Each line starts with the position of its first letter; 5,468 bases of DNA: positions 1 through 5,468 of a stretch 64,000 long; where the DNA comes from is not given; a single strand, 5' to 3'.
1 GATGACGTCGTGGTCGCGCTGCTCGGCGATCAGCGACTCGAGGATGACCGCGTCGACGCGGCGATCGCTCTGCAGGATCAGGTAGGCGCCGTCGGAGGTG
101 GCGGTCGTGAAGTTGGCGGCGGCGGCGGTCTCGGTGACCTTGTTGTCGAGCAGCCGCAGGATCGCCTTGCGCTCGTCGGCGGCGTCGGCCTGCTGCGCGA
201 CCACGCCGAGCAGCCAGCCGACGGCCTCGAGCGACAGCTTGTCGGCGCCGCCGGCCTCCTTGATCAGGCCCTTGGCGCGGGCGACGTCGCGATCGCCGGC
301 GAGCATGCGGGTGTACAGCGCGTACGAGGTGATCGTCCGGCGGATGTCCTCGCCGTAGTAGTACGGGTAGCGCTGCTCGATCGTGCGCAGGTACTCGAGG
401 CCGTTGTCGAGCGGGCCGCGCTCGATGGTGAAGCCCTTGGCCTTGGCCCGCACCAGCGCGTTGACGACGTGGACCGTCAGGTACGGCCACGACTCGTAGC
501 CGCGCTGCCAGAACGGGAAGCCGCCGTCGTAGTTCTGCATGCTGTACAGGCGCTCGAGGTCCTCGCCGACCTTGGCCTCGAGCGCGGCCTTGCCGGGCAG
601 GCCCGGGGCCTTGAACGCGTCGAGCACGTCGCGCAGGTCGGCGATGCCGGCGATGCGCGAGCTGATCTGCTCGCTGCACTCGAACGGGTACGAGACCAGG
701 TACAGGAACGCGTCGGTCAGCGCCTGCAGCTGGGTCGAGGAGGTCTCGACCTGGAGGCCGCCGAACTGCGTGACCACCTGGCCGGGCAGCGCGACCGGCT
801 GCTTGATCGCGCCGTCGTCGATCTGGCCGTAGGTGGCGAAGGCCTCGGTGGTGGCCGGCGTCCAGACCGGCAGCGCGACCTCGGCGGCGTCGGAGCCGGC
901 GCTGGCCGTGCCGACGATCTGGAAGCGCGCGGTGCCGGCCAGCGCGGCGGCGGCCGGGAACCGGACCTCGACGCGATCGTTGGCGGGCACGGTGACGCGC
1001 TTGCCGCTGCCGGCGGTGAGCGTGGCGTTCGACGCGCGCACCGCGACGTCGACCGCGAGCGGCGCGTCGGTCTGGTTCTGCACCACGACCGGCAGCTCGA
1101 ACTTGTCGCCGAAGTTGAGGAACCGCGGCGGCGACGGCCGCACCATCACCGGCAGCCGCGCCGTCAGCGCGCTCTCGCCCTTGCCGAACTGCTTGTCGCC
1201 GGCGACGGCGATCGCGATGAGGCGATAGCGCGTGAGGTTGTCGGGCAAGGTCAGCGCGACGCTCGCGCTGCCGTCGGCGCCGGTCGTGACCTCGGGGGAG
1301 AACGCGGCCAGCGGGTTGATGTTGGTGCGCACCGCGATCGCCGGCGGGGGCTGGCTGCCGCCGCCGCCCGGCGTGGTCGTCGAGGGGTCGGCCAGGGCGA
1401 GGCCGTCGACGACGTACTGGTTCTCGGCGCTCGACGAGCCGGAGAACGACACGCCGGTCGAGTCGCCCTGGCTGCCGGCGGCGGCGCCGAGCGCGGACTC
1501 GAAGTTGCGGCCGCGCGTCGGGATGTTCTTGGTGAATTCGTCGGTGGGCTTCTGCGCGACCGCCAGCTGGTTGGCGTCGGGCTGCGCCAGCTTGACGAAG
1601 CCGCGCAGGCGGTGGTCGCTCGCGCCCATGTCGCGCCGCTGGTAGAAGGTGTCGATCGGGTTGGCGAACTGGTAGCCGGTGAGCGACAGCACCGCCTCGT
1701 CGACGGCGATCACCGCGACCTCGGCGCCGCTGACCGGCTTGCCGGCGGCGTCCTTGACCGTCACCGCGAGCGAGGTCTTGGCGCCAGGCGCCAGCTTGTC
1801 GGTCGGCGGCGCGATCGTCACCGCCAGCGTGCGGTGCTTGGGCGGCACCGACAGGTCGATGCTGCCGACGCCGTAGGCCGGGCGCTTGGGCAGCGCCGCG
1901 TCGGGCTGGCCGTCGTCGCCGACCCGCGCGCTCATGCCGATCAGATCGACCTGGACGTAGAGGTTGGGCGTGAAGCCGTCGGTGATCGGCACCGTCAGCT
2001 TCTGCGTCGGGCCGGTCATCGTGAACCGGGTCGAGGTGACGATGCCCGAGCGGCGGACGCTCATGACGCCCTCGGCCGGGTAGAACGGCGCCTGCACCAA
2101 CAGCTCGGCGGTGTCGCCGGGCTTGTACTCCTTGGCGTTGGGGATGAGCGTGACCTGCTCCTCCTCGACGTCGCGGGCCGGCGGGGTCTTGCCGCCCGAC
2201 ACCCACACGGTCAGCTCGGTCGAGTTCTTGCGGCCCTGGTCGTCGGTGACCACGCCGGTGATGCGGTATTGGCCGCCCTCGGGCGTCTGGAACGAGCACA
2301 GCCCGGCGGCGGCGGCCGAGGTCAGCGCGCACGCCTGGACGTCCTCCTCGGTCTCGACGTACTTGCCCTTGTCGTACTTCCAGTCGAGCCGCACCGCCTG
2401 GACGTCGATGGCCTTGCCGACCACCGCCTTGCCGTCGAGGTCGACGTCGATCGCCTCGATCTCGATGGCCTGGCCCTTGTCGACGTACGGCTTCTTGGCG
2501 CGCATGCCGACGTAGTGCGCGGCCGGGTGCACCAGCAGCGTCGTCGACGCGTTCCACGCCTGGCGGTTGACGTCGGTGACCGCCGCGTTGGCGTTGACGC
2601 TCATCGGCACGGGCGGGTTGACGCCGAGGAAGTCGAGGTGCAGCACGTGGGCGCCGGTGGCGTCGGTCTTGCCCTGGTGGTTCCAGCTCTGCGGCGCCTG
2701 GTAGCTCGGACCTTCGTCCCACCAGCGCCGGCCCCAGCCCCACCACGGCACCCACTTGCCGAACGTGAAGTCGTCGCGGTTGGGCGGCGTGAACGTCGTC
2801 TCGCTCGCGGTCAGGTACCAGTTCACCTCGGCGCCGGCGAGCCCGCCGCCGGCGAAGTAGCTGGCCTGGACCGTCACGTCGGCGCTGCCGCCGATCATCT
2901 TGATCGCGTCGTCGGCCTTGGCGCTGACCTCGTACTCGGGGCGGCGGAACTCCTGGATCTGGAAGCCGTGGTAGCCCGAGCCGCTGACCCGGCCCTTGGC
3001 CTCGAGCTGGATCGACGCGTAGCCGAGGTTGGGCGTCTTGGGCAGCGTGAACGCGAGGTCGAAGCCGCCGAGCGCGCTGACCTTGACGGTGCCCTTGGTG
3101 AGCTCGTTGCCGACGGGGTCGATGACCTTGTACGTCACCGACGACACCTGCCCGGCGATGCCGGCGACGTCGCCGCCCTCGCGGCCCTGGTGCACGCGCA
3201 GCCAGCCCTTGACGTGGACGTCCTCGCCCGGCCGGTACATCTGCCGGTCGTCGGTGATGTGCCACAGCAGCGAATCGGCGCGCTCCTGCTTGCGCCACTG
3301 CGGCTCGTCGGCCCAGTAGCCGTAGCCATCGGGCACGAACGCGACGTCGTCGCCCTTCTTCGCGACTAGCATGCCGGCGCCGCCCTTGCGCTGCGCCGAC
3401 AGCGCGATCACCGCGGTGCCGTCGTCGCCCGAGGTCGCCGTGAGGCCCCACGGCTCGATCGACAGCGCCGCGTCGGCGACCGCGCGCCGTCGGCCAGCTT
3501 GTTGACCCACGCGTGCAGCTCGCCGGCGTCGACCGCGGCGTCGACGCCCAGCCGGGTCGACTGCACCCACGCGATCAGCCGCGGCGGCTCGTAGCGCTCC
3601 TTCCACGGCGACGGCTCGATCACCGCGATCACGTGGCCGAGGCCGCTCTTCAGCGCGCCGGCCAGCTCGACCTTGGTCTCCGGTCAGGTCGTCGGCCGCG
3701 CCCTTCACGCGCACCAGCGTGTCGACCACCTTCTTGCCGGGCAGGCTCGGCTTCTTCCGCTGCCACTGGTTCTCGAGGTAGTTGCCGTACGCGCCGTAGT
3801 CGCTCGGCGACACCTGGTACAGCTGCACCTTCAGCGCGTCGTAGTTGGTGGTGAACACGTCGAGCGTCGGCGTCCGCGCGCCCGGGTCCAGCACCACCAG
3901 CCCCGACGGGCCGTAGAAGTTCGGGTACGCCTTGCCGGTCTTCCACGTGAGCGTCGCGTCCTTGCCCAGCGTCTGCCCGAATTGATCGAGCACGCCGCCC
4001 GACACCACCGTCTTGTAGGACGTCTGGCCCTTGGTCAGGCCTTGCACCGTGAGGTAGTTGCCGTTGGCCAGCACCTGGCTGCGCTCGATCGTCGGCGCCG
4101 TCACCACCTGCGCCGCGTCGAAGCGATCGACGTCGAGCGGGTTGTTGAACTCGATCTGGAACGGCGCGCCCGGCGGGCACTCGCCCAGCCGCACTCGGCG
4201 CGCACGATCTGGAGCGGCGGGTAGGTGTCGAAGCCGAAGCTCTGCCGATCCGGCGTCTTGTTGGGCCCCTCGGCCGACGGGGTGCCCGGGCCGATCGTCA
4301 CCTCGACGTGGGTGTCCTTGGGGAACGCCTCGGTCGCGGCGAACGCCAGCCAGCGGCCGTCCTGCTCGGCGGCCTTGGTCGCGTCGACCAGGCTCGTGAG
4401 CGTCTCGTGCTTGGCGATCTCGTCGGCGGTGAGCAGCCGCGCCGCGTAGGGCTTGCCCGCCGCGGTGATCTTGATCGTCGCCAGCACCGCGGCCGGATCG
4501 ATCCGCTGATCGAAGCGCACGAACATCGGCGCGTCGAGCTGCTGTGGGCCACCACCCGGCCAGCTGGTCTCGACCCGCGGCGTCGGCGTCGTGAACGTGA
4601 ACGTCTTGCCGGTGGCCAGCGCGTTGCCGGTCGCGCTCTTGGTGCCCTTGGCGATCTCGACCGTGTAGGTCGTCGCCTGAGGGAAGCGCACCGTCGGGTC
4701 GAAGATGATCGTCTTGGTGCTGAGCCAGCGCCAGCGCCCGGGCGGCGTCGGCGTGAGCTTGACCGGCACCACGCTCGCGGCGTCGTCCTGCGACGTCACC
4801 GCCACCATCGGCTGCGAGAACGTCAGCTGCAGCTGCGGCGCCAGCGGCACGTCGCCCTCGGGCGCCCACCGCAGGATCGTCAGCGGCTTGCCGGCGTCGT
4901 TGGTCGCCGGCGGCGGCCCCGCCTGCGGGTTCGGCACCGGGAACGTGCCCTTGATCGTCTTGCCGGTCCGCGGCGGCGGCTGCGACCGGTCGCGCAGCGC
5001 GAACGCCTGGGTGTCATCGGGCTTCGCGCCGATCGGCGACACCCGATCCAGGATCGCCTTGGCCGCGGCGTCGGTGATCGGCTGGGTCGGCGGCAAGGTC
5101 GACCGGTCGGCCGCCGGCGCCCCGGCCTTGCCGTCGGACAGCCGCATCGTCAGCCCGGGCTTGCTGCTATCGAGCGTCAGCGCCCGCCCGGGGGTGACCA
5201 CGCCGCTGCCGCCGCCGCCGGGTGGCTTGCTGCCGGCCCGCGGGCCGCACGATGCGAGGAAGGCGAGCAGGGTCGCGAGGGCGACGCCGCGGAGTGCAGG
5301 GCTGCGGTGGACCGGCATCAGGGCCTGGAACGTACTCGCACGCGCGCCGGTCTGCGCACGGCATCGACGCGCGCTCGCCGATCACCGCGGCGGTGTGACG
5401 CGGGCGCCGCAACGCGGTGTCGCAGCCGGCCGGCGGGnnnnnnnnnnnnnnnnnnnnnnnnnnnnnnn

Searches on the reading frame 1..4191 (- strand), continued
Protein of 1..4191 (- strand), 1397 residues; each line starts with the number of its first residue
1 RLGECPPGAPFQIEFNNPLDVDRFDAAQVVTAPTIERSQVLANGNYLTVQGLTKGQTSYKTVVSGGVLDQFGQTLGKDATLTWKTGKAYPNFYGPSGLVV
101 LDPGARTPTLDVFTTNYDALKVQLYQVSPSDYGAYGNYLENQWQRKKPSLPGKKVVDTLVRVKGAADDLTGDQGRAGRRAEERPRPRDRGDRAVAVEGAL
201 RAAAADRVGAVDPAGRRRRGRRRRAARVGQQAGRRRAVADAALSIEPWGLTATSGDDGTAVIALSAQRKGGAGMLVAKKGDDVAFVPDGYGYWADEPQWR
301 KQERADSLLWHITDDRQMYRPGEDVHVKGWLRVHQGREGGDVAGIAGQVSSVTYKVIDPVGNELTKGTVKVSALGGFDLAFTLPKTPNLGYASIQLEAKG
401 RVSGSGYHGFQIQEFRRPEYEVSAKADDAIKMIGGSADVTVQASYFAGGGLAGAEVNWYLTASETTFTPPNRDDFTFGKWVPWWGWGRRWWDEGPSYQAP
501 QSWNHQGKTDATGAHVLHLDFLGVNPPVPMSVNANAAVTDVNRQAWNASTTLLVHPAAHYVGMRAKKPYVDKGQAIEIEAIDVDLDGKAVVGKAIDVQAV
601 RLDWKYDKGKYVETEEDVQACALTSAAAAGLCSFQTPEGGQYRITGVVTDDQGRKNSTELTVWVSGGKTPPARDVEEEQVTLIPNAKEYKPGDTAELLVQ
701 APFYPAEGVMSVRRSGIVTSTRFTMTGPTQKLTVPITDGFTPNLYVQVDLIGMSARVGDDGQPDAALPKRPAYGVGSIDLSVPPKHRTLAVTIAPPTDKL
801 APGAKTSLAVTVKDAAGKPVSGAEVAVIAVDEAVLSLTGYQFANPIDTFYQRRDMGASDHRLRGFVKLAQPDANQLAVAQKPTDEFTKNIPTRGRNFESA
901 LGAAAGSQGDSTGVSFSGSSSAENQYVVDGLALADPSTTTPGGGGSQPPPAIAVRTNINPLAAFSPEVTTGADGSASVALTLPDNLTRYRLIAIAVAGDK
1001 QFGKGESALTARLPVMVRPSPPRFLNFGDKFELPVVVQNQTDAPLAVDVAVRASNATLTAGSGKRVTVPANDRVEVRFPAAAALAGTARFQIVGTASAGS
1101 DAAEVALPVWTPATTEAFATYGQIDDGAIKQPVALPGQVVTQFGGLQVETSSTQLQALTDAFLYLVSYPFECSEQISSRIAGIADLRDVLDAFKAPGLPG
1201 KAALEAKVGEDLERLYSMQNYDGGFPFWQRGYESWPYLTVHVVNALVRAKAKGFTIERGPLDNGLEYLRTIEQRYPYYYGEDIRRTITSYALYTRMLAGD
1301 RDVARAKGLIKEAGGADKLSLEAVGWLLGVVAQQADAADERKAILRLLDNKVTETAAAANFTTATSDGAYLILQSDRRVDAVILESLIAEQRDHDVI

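Call 61: find_related_loci(query=A2, collection=metagenome_contigs, flank=10000)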
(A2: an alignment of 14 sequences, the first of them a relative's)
Query A2 (2013 aa) in metagenome_contigs; peptide patterns used: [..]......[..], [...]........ (x = any residue, [..] = any of these).
600 stretches matched a pattern (row limit reached: there are more); 473 encode a relative of the query (tblastn E <= 1e-3); the best 80 are kept; 80 distinct loci.
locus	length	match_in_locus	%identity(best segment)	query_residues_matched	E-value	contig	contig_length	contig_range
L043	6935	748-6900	62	11-2013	0e+0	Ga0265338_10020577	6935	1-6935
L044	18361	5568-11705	60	4-2013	0e+0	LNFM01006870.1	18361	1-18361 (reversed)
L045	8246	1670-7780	58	2-2013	0e+0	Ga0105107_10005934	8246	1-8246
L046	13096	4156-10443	57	11-2013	0e+0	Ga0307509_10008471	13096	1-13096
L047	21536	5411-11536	61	10-2013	0e+0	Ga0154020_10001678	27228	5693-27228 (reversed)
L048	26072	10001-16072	61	15-2013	0e+0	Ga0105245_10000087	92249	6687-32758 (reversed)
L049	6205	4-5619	61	175-2013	0e+0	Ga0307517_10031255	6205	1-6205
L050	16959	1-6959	58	11-2013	0e+0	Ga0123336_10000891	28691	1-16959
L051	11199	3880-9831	52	50-2013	0e+0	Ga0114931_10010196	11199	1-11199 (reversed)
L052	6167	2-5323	59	269-2013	0e+0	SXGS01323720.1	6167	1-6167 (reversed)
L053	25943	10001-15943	52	30-2013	0e+0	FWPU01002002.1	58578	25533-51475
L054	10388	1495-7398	52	48-2013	0e+0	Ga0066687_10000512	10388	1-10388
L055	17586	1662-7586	51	52-2013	0e+0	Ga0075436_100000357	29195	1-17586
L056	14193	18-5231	57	317-2013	0e+0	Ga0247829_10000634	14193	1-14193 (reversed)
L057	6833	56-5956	52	77-2013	0e+0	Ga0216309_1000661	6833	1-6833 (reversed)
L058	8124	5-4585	63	525-2013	0e+0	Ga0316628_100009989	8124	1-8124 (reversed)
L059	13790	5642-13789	50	48-2013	0e+0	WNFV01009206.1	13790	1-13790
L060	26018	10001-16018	51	15-2013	0e+0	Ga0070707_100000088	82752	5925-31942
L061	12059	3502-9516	49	52-2013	0e+0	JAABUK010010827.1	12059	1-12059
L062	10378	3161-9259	48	15-2013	0e+0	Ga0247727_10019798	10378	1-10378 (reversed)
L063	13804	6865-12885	49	52-2013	0e+0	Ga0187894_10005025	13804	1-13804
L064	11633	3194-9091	51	52-2013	0e+0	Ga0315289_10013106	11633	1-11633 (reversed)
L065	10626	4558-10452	50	53-2013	0e+0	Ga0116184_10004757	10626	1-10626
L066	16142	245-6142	51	52-2013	0e+0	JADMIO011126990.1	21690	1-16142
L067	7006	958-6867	52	52-2013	0e+0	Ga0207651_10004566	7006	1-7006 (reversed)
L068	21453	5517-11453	50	48-2013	0e+0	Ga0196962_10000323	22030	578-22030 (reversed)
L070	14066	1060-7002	49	51-2013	0e+0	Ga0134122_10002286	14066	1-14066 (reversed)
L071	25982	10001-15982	48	29-2013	0e+0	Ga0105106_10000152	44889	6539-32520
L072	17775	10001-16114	48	11-2013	0e+0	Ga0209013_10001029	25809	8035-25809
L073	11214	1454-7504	48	19-2013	0e+0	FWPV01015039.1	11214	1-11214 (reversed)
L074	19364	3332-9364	48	22-2013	0e+0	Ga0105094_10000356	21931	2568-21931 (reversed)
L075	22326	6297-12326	48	4-2013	0e+0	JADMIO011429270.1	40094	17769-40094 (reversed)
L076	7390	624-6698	47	47-2013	0e+0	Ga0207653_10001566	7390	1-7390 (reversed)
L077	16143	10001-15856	49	53-2013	0e+0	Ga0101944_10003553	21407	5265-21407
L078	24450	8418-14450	61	14-2013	0e+0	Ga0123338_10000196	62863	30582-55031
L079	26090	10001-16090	48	52-2013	0e+0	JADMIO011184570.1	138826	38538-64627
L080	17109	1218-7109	49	52-2013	0e+0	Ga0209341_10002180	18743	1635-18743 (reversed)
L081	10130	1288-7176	49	53-2013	0e+0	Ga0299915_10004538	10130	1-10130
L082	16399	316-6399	48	47-2013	0e+0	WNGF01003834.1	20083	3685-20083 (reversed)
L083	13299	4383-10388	47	19-2013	0e+0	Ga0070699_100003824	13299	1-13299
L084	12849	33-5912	47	52-2013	0e+0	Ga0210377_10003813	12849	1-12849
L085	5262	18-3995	66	723-2013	0e+0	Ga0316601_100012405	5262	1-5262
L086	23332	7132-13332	46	46-2013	0e+0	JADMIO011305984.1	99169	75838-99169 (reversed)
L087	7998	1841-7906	48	11-2013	0e+0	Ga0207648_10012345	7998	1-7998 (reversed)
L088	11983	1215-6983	49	77-2013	0e+0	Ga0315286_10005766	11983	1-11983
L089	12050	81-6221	45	52-2013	0e+0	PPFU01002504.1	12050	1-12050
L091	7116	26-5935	47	52-2013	0e+0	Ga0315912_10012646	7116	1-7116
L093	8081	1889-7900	48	15-2013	0e+0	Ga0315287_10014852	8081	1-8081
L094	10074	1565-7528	49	32-2013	0e+0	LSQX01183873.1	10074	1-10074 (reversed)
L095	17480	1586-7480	48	52-2013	0e+0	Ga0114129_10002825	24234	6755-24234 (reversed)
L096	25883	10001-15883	49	57-2013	0e+0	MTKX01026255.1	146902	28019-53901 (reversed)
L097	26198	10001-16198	45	19-2013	0e+0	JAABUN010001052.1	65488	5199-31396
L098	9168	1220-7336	46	1-2013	0e+0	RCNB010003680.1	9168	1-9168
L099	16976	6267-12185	47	34-2013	0e+0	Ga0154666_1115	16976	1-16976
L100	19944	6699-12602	48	52-2013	0e+0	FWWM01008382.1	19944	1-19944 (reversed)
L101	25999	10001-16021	47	53-2013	0e+0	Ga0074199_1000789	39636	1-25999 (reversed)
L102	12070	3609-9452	49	52-2013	0e+0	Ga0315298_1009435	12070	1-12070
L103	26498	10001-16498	44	1-2013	0e+0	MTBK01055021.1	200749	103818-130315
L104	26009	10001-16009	48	37-2013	0e+0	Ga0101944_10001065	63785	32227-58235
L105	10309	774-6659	48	52-2013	0e+0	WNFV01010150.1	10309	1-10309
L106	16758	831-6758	47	47-2013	0e+0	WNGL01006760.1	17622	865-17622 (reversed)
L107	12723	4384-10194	48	78-2013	0e+0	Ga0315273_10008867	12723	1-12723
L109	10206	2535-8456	48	50-2013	0e+0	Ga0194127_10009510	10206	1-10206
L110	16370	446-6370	49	51-2013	0e+0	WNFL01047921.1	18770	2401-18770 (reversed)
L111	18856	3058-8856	50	78-2013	0e+0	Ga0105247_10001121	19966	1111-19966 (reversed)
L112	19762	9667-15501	46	78-2013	0e+0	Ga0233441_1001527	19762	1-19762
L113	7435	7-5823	49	97-2013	0e+0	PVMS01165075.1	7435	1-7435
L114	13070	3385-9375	48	34-2013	0e+0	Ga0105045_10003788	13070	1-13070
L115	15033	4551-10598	45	11-2013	0e+0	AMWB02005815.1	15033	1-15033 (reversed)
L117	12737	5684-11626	46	48-2013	0e+0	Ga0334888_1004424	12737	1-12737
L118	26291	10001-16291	45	44-2013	0e+0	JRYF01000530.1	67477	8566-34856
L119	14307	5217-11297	45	1-2013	0e+0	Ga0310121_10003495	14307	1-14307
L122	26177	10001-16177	44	52-2013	0e+0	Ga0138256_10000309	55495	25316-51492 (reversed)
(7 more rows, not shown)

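Call 67: search_solved_structures(query=window:1-3474:-, max_evalue=0.001)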
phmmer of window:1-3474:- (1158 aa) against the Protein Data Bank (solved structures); distinct sequences matched with E-value up to 0.001: 9.
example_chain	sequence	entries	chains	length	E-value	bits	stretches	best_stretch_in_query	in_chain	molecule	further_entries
5a42_A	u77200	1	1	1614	1.4e-26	96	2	718-1032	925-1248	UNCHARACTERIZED LIPOPROTEIN YFHM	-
4ziq_A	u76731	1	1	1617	1.5e-26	95.9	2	718-1032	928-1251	Uncharacterized lipoprotein YfhM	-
4rtd_A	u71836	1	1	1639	1.6e-26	95.9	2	718-1032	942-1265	Uncharacterized lipoprotein YfhM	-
4u48_A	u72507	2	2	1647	5e-23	84.3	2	717-1033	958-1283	Putative inner membrane lipoprotein | alpha-2-macroglobulin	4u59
4u4j_A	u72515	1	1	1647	1.2e-21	79.7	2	717-1033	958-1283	Putative inner membrane lipoprotein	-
4ziu_A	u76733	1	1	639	2.8e-12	48.7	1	774-1033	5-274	Uncharacterized lipoprotein YfhM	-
7voo_A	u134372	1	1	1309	4.9e-05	24.7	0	730-858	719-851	Alpha-2-macroglobulin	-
7von_A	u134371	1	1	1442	6.2e-05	24.4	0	730-857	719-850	Alpha-2-macroglobulin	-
6tav_A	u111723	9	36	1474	6.6e-05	24.3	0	730-857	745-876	Alpha-2-macroglobulin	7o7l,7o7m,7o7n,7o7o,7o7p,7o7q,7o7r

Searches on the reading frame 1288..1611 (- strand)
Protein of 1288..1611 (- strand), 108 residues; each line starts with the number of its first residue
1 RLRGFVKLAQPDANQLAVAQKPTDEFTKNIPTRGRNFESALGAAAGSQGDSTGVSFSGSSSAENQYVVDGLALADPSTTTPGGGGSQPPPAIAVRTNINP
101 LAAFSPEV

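Call 77: search_protein_families(library=pfam, proteins=[window:1288-1611:-], max_evalue=10)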
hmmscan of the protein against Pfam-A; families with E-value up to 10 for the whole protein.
seq(108 aa): 1 family
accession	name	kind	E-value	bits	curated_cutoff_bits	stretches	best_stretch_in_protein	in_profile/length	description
PF07715.20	Plug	-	0.022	15.7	23.9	1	44-87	38-79/107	TonB-dependent Receptor Plug Domain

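Call 78: search_protein_families(library=ncbifam, proteins=[window:1288-1611:-], max_evalue=10)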
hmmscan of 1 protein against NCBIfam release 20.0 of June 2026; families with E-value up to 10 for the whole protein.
seq(108 aa): 0 families

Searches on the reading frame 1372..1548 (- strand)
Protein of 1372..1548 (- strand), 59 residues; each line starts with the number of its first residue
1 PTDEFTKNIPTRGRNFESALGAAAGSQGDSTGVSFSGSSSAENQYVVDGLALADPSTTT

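Call 79: find_homologous_proteins(query=window:1372-1548:-, max_evalue=0.01)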
Query seq(59 aa) (59 aa): 1 proteins with E <= 0.01 among 1 candidates.
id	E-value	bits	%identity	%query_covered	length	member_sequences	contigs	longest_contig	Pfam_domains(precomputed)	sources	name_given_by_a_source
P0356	1.6e-7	49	67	76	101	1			-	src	-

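Call 81: search_protein_families(library=pfam, proteins=[P0356], max_evalue=1)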
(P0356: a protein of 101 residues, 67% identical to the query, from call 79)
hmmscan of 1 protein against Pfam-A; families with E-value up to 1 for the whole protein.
P0356 (101 aa): 1 family
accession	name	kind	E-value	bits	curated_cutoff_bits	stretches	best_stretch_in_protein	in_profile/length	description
PF07715.20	Plug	-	0.00019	22.3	23.9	1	38-91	52-107/107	TonB-dependent Receptor Plug Domain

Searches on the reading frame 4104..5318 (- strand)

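Call 11: search_protein_families(library=pfam, proteins=[window:4104-5318:-], max_evalue=0.01)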
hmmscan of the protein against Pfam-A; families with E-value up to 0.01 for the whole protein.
window:4104-5318:- (405 aa): 2 families
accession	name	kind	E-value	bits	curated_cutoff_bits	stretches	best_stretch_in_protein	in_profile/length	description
PF13205.12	Big_5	-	2.8e-18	67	23.6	1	156-244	18-105/105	Bacterial Ig-like domain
PF17964.7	Big_10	-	0.0051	17.5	22.9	0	160-222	99-158/164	Bacterial Ig domain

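Call 12: search_protein_families(library=ncbifam, proteins=[window:4104-5318:-], max_evalue=0.01)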
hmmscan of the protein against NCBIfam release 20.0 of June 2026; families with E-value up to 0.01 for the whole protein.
window:4104-5318:- (405 aa): 0 families
